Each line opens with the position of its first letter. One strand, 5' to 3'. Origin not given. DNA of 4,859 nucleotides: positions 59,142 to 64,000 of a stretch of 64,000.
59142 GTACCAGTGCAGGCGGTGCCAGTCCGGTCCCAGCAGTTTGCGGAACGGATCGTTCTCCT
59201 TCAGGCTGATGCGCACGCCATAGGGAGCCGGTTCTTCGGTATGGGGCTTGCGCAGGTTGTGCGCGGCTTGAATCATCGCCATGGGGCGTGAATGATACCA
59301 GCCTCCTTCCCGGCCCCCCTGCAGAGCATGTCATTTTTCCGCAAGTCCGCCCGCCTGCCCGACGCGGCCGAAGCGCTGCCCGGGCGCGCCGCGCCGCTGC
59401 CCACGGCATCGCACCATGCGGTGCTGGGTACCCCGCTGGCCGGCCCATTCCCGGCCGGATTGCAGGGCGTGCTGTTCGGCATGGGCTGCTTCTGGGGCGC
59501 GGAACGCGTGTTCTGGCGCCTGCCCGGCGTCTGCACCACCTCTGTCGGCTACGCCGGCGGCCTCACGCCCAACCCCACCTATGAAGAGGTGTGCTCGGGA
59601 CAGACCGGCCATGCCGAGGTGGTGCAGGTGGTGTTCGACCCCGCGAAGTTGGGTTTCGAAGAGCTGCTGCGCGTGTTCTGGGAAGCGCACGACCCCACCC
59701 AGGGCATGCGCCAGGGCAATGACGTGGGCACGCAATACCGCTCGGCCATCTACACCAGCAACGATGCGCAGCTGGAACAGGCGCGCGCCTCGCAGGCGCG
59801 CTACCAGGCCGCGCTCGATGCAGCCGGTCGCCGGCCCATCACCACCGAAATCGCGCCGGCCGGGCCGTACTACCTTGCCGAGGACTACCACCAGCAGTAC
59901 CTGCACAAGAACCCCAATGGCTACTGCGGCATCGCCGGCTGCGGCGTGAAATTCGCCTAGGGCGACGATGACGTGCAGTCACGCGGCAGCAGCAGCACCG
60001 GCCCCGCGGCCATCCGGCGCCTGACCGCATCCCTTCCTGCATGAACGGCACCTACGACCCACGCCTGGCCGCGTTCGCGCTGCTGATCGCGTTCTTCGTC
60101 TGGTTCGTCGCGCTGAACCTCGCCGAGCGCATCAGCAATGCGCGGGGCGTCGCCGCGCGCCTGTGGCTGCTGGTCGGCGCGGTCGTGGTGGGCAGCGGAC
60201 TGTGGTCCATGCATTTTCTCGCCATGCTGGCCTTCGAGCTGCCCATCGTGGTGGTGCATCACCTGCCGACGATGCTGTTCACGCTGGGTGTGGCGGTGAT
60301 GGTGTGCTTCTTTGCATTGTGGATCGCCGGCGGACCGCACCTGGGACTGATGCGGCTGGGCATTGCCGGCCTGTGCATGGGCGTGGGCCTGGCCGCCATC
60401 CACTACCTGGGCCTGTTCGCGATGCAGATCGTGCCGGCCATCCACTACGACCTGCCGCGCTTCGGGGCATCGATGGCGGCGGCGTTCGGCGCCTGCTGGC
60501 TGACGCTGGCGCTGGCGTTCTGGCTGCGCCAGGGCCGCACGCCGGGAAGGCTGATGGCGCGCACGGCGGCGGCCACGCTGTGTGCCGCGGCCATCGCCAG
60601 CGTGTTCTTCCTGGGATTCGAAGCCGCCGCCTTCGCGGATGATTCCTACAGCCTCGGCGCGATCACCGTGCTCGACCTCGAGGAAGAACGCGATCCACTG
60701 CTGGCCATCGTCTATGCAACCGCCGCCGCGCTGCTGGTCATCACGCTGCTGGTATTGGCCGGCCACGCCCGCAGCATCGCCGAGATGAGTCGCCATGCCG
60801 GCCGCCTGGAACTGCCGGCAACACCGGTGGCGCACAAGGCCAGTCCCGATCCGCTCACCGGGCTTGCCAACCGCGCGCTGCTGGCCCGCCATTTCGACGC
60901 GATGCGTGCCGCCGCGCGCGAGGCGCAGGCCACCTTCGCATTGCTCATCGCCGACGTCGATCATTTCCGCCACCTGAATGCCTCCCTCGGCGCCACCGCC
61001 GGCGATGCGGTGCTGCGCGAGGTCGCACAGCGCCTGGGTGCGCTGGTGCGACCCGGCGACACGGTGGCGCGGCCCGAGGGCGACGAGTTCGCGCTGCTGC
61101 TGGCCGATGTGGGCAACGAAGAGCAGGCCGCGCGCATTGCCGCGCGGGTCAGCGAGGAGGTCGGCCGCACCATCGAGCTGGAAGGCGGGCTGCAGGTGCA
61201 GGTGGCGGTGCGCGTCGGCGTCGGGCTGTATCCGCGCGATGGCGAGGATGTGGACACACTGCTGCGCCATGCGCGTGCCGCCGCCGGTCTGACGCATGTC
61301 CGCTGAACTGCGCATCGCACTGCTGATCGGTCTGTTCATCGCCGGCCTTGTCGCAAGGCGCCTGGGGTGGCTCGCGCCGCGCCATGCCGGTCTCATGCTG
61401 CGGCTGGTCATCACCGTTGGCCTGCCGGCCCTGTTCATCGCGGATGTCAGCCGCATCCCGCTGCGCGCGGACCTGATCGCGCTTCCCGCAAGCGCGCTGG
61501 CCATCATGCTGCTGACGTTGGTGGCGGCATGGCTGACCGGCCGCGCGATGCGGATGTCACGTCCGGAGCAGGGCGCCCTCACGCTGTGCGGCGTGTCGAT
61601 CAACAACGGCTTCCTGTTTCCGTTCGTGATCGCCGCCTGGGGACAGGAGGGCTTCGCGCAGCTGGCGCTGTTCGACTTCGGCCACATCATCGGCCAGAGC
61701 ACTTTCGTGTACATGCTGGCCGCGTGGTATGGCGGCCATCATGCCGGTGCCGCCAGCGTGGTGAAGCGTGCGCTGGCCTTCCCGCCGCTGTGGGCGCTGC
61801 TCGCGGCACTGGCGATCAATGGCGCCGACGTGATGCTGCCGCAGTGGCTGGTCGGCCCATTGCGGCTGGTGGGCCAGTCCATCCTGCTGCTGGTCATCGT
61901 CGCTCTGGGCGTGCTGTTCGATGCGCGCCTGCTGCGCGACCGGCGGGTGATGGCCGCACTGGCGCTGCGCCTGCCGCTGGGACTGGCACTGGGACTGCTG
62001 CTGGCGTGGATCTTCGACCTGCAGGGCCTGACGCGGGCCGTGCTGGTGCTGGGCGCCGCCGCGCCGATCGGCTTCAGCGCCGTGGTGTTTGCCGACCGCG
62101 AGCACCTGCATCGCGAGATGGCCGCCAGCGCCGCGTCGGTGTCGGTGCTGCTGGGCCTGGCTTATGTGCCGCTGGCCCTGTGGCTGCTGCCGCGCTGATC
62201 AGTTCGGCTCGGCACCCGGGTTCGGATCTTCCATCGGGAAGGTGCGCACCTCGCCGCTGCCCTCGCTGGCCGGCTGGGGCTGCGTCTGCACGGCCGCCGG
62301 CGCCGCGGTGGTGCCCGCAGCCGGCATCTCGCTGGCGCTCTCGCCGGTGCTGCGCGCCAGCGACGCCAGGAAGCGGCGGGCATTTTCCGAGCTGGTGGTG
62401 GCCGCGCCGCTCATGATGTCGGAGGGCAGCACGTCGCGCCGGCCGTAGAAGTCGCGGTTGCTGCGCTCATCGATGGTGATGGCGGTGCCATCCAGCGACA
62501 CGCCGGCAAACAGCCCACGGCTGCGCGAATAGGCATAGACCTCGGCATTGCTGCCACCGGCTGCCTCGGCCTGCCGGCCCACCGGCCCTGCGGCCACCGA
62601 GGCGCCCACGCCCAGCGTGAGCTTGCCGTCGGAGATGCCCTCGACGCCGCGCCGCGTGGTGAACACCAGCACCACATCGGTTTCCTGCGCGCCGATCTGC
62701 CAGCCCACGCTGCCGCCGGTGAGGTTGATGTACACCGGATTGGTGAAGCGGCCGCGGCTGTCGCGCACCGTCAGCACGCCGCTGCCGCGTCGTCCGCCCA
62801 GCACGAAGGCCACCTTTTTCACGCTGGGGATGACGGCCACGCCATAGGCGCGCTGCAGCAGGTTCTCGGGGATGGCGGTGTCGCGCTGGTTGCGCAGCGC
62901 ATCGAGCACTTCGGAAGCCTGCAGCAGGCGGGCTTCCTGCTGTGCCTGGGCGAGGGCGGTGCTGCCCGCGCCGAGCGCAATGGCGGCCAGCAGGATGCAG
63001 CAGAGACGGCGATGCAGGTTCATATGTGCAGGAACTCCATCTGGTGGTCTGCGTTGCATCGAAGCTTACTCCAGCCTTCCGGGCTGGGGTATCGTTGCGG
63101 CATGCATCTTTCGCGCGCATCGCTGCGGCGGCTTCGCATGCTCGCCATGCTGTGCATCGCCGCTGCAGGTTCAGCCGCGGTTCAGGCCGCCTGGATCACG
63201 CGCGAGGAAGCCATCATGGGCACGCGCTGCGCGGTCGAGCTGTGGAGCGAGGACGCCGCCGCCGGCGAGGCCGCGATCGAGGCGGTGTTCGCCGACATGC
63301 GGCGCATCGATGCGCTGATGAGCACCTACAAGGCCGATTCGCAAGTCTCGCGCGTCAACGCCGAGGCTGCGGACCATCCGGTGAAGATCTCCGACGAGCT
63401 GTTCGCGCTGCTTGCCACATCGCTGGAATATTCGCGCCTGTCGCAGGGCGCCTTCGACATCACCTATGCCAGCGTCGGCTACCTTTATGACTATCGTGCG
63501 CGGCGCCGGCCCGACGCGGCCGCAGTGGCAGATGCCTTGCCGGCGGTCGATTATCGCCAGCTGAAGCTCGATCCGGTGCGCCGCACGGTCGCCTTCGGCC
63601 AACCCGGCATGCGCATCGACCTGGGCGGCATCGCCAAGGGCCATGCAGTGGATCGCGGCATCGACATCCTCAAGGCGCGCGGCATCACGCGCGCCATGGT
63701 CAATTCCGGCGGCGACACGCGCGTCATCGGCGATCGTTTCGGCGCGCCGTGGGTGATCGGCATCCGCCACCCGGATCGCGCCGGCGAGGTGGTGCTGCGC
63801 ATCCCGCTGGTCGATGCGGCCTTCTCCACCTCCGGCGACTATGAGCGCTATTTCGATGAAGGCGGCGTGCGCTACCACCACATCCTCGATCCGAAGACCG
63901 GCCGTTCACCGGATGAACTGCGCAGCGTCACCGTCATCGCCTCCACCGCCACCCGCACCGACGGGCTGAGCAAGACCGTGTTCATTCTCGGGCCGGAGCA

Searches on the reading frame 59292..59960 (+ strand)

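Call 8: search_protein_families(library=pfam, proteins=[window:59292-59960:+], max_evalue=0.00001)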
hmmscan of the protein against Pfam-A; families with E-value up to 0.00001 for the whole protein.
window:59292-59960:+ (222 aa): 1 family
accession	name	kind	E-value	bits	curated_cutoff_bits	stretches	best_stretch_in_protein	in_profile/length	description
PF01625.27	PMSR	-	1.4e-65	220.6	23.7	1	60-212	2-152/153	Peptide methionine sulfoxide reductase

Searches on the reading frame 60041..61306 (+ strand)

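Call 8: search_protein_families(library=pfam, proteins=[window:60041-61306:+], max_evalue=0.00001)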
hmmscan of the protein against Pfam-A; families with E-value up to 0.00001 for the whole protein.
window:60041-61306:+ (421 aa): 2 families
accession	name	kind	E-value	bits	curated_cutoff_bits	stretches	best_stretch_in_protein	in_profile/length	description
PF00990.26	GGDEF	-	7.2e-34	117.3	23.8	1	269-414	3-150/161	Diguanylate cyclase, GGDEF domain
PF03707.21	MHYT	-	4e-23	81.6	21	2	51-107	1-57/59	Bacterial signalling protein N terminal repeat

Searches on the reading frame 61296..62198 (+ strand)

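Call 8: search_protein_families(library=pfam, proteins=[window:61296-62198:+], max_evalue=0.00001)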
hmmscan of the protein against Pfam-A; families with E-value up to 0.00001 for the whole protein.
window:61296-62198:+ (300 aa): 1 family
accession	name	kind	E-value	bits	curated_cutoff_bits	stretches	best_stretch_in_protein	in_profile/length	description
PF03547.23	Mem_trans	-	2.2e-12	46.7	25.7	1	10-295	9-341/343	Membrane transport protein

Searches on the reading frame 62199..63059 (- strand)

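Call 8: search_protein_families(library=pfam, proteins=[window:62199-63059:-], max_evalue=0.00001)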
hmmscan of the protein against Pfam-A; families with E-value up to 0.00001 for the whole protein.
window:62199-63059:- (286 aa): 1 family
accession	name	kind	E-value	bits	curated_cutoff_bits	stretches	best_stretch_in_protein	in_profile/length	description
PF04366.17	Ysc84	-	1.2e-37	128.9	25.1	1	114-234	1-124/127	Las17-binding protein actin regulator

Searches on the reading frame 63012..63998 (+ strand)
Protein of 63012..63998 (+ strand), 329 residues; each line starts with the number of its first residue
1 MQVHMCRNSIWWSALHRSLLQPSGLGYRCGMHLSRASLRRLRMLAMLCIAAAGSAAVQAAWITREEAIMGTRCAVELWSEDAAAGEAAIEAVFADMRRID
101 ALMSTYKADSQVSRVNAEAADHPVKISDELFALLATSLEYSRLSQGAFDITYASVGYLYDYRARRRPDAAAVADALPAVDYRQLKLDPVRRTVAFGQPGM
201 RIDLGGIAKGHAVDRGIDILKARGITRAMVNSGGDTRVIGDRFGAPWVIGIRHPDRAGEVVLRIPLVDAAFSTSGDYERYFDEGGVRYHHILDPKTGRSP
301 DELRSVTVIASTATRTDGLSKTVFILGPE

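Call 71: search_protein_families(library=pfam, proteins=[window:63012-63998:+], max_evalue=0.001)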
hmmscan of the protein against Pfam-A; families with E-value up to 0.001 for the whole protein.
window:63012-63998:+ (329 aa): 1 family
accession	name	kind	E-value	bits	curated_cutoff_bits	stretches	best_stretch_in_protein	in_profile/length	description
PF02424.20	ApbE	-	3.1e-81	273.3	25.6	1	69-329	1-249/266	ApbE family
